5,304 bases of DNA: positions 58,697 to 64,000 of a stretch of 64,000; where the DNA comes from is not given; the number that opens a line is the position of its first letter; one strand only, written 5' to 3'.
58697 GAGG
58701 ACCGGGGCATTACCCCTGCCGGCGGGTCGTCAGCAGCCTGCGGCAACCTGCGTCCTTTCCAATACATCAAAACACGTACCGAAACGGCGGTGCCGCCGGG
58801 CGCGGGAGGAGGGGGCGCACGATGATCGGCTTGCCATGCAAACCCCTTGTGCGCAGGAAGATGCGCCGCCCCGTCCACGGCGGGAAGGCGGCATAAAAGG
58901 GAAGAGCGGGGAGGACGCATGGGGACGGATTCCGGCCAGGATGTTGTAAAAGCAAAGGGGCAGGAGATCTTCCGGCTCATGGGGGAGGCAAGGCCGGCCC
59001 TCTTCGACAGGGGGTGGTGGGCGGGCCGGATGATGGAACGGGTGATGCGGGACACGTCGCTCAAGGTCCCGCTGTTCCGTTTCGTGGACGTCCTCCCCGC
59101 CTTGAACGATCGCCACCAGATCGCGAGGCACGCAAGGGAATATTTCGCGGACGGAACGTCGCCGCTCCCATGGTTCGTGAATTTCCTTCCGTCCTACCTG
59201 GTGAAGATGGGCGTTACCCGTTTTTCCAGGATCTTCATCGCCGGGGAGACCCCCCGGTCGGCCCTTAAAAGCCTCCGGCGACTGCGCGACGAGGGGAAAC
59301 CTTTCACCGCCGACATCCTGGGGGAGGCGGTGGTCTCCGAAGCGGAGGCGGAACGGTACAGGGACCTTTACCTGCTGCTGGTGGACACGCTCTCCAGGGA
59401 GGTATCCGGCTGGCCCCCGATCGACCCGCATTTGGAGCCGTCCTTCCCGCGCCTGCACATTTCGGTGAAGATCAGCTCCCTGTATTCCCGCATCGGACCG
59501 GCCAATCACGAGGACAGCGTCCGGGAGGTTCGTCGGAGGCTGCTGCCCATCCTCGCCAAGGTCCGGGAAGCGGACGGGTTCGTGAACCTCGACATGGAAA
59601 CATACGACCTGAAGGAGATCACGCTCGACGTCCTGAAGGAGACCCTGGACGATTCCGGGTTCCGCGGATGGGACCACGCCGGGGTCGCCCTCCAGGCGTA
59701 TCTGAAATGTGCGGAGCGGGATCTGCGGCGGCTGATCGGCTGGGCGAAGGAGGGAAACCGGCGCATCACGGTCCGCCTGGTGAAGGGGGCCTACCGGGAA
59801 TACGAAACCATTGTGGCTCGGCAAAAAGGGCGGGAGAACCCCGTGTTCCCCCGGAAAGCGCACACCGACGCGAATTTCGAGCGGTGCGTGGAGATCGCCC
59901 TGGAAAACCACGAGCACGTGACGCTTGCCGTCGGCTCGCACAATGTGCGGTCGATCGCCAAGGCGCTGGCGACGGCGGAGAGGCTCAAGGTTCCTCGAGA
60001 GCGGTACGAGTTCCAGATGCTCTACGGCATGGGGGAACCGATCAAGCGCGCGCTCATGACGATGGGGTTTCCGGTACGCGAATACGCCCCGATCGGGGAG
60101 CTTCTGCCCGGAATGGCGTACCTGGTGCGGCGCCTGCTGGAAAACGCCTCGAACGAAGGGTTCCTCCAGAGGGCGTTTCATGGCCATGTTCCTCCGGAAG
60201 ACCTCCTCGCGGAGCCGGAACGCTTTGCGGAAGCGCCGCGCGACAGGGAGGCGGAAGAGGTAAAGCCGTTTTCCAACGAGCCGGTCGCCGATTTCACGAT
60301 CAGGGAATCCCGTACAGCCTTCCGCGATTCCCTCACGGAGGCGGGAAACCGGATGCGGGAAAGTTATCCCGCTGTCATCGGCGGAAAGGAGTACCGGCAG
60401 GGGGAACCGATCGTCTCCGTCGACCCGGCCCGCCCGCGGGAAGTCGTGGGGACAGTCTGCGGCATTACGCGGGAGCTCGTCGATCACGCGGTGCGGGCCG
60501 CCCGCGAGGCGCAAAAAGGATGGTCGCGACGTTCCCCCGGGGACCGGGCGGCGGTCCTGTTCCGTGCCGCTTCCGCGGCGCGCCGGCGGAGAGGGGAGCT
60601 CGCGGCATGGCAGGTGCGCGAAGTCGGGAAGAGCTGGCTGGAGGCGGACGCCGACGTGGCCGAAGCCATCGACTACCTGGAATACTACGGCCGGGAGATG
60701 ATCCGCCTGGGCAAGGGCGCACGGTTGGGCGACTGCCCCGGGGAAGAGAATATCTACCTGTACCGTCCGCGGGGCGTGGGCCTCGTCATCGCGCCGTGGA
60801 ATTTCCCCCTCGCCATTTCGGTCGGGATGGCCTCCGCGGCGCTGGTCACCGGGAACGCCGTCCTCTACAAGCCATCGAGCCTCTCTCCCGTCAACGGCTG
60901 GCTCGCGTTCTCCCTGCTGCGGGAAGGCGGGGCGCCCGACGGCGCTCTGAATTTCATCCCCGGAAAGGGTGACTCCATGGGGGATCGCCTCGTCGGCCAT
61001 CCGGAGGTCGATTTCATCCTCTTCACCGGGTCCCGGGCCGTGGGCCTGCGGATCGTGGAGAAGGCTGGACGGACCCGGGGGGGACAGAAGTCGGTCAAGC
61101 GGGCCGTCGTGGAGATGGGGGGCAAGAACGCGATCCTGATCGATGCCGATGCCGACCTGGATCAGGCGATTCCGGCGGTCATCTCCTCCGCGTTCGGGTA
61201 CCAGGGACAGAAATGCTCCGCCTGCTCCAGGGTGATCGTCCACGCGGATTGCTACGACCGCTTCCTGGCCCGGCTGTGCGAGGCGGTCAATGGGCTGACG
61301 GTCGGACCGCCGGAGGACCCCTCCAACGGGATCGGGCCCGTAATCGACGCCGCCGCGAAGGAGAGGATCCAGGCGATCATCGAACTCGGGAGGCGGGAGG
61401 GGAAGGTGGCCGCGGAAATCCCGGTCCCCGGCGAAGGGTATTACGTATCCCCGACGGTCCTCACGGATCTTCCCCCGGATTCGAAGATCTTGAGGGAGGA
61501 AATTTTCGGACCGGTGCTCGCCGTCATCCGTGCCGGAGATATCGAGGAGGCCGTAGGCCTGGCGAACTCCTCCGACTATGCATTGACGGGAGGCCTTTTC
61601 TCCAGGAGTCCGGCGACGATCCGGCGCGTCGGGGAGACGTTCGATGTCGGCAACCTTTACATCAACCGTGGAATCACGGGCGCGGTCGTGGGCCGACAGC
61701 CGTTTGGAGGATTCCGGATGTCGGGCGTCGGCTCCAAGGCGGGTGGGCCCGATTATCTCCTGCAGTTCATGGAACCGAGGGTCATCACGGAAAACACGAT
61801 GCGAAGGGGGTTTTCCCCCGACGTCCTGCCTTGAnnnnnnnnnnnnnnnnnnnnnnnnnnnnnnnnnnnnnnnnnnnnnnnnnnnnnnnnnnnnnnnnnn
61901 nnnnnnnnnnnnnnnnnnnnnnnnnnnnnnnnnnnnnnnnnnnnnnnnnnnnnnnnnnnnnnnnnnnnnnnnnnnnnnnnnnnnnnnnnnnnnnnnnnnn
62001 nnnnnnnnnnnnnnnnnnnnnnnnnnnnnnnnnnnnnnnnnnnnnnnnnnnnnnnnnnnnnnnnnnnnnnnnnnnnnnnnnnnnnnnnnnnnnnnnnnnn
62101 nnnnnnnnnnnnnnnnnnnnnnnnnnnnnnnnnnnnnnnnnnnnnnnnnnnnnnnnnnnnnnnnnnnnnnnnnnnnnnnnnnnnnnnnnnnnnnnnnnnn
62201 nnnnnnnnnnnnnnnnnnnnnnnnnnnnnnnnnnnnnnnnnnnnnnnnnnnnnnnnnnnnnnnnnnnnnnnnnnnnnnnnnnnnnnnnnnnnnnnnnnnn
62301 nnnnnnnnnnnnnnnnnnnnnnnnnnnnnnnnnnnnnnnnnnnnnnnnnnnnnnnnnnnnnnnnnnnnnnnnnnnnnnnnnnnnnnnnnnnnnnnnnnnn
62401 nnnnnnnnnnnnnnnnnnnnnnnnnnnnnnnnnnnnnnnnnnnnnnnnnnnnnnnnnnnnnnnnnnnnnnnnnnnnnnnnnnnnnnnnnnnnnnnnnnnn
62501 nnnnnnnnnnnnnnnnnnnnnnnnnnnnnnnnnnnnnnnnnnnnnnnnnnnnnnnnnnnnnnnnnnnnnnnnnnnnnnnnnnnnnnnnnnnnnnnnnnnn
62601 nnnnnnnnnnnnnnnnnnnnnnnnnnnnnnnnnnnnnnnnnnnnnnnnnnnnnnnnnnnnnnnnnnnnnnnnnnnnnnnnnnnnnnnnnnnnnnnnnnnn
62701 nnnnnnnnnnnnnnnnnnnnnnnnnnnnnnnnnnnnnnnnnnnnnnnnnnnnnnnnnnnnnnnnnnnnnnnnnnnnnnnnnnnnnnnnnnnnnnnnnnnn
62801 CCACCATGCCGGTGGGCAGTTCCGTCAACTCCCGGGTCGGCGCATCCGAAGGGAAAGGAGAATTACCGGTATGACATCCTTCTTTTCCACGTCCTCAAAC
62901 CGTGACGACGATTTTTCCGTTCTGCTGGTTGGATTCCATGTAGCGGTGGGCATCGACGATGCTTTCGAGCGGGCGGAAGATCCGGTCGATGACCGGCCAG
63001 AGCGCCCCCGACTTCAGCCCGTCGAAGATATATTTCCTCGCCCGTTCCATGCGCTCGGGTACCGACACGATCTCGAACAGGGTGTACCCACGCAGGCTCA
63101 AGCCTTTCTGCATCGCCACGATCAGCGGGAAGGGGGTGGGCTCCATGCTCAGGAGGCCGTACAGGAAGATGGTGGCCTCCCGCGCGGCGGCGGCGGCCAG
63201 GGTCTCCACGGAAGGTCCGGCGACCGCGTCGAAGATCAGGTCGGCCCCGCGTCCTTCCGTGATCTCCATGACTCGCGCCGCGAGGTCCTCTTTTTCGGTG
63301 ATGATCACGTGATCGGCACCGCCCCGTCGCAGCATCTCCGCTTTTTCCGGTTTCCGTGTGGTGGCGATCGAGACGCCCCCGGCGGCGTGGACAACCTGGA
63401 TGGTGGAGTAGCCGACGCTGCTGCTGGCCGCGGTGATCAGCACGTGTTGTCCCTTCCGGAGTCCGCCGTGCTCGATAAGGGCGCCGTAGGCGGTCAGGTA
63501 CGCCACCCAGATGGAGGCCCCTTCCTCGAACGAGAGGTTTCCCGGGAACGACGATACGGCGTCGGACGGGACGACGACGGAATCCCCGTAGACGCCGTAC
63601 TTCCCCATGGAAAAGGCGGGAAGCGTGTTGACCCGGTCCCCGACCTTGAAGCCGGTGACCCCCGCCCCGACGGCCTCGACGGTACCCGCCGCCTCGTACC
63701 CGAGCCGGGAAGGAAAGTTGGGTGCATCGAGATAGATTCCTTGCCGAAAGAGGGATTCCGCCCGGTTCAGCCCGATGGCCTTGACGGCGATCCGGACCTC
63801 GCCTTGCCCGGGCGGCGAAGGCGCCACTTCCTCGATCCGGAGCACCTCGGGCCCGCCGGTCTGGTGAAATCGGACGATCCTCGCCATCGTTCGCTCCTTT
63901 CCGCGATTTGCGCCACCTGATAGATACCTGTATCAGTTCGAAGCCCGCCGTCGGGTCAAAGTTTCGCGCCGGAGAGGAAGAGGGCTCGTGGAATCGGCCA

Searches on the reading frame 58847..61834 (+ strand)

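Call 67: search_protein_families(library=pfam, proteins=[window:58847-61834:+], max_evalue=0.00001)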
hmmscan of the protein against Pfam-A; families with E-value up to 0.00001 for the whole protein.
window:58847-61834:+ (995 aa): 3 families
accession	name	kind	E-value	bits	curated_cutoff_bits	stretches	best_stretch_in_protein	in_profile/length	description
PF00171.27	Aldedh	-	2.7e-141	471.7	23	1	520-979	7-460/461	Aldehyde dehydrogenase family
PF01619.24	Pro_dh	-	9.4e-90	301.4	27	1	139-442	1-278/278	Proline dehydrogenase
PF18083.6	PutA_N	-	3.5e-25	88.6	25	1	34-113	4-83/113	Proline utilization A N-terminal domain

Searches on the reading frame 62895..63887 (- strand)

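Call 67: search_protein_families(library=pfam, proteins=[window:62895-63887:-], max_evalue=0.00001)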
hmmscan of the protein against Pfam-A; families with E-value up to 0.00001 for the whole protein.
window:62895-63887:- (330 aa): 3 families
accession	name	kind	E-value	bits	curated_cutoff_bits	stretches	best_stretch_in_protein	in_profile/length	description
PF00107.32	ADH_zinc_N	-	2.2e-19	70.1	31.8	1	158-277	2-121/129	Zinc-binding dehydrogenase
PF13602.12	ADH_zinc_N_2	-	7e-17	63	27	1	190-328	2-134/134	Zinc-binding dehydrogenase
PF08240.17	ADH_N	-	7.4e-15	55.5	23.5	1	27-112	1-100/104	Alcohol dehydrogenase GroES-like domain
